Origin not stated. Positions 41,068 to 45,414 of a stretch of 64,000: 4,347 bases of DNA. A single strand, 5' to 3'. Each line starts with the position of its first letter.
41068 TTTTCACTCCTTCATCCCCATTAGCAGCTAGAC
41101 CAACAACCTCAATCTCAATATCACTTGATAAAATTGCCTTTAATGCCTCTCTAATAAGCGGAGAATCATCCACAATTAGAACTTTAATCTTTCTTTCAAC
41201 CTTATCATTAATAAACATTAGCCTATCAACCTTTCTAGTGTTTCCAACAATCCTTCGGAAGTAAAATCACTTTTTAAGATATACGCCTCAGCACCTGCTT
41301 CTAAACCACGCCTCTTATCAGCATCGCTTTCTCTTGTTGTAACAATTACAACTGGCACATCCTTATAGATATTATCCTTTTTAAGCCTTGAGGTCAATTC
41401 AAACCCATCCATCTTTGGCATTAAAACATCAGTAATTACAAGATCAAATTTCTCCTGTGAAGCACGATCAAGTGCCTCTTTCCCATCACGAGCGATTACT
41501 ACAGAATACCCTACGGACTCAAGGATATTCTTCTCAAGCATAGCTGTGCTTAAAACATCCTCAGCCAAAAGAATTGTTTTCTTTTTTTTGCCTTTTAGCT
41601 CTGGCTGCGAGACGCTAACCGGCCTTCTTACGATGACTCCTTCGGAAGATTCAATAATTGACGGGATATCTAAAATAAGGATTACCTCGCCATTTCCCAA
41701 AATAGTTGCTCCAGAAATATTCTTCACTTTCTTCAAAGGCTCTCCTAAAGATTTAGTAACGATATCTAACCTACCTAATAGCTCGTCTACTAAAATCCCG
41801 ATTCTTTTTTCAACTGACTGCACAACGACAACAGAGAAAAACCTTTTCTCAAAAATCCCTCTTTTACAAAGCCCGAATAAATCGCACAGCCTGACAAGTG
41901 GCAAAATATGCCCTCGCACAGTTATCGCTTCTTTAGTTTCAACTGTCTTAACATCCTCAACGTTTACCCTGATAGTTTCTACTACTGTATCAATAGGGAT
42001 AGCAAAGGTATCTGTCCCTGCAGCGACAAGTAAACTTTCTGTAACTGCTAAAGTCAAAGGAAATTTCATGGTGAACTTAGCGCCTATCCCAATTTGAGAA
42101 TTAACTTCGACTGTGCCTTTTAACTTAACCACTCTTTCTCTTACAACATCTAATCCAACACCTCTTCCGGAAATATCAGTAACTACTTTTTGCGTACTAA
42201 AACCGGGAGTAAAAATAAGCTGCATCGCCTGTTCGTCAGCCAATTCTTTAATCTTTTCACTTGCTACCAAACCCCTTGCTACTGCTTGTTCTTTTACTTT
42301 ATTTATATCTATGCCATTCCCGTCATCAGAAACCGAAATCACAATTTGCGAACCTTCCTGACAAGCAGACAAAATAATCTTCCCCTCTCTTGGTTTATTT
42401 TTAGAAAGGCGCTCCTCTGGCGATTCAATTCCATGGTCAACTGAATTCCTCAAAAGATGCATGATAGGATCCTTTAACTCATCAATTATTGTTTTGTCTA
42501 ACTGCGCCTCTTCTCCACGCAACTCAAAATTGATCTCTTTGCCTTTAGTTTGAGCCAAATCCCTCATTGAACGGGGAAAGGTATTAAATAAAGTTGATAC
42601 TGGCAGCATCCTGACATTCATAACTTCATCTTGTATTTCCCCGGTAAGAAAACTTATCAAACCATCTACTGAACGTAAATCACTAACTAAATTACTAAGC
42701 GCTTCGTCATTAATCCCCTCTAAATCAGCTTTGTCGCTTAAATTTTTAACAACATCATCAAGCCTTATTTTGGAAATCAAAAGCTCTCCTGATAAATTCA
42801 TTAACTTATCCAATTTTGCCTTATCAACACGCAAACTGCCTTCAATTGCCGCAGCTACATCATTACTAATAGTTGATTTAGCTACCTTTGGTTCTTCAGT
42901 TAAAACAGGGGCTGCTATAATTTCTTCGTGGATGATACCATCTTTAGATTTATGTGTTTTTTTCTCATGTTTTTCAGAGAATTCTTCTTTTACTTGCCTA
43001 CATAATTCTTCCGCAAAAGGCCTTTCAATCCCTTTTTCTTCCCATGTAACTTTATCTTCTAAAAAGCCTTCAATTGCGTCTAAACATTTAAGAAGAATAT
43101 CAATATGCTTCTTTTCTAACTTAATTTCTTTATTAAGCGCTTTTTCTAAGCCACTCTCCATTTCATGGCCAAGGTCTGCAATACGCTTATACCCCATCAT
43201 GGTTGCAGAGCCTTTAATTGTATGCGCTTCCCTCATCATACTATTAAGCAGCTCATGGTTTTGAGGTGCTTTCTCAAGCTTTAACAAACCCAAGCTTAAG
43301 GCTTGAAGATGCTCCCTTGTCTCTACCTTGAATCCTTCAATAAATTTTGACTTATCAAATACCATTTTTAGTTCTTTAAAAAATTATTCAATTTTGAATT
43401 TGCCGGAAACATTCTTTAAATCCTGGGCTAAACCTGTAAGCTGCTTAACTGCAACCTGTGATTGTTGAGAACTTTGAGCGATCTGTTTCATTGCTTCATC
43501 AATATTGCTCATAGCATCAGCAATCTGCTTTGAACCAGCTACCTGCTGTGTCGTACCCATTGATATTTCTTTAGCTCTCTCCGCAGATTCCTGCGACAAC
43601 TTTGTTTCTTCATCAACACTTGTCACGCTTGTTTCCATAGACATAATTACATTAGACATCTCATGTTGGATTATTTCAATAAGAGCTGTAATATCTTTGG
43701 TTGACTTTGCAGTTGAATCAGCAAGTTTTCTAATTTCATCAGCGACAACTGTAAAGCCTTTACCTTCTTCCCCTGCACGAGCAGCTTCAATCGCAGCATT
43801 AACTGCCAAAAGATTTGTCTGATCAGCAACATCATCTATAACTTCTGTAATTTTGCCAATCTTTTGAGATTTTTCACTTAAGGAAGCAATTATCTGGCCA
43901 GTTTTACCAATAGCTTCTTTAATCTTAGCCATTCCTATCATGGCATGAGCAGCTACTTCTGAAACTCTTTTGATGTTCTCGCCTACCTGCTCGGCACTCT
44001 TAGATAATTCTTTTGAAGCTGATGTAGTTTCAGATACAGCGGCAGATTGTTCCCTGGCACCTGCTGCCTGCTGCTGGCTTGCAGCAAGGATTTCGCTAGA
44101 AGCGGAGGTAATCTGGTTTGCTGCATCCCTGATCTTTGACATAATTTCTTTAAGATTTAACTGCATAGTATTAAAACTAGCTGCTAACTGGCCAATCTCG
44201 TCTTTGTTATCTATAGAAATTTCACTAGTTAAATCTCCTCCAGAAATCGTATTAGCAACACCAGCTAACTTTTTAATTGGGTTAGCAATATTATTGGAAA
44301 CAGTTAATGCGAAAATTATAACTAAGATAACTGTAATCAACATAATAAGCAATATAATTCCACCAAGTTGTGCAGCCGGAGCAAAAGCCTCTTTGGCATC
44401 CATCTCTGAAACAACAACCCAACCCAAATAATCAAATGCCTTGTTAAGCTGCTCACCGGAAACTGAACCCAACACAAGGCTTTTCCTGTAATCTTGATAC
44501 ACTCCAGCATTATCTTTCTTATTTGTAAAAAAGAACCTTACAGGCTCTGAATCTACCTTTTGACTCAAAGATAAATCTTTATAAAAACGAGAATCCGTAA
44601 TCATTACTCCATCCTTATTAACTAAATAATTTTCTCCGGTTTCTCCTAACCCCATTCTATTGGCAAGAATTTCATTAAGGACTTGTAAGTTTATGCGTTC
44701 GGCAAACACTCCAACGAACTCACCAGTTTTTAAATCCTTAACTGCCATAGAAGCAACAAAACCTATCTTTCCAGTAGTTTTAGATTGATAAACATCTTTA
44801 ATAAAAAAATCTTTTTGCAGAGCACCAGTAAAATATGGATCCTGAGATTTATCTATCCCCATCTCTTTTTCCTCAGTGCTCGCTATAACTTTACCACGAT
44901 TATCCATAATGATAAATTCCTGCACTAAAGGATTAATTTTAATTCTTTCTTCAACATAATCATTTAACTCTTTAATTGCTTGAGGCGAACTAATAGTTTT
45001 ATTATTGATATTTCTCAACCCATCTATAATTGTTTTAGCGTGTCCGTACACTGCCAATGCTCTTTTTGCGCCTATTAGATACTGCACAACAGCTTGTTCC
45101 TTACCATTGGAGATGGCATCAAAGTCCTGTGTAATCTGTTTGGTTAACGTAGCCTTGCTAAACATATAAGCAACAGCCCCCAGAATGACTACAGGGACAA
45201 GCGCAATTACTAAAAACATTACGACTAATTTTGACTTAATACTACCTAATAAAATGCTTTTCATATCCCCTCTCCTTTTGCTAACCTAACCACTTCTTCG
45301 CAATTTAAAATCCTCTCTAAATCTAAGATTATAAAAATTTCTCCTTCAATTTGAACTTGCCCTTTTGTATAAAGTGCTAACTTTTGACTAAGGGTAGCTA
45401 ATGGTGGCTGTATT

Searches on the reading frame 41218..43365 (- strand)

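Call 18: search_protein_families(library=pfam, proteins=[window:41218-43365:-], max_evalue=0.0001)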
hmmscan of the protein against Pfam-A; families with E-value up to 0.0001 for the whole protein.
window:41218-43365:- (715 aa): 5 families
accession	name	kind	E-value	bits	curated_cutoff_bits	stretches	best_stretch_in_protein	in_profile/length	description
PF01584.24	CheW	-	2.7e-27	95.5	23.5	1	444-574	2-137/138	CheW-like domain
PF00072.30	Response_reg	-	3.9e-24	85.4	30.2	1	598-706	1-106/111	Response regulator receiver domain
PF02518.31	HATPase_c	-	1.2e-17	64.8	26.4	1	299-438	4-110/111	Histidine kinase-, DNA gyrase B-, and HSP90-like ATPase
PF01627.28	Hpt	-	4.8e-14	52.8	24.6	1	9-99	3-82/84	Hpt domain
PF02895.20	H-kinase_dim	-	3e-11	44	23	1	177-250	3-67/68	Signal transducing histidine kinase, homodimeric domain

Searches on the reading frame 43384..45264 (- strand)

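Call 18: search_protein_families(library=pfam, proteins=[window:43384-45264:-], max_evalue=0.0001)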
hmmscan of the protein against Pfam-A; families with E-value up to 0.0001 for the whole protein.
window:43384-45264:- (626 aa): 3 families
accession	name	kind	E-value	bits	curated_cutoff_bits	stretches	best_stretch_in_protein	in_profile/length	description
PF00015.26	MCPsignal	-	4.4e-39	134.5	34.6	1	440-609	10-168/172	Methyl-accepting chemotaxis protein (MCP) signalling domain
PF02743.24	dCache_1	-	2.1e-16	60.6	45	1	95-248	40-215/240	Cache domain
PF00672.30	HAMP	-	1.2e-15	58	25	1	322-372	2-52/53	HAMP domain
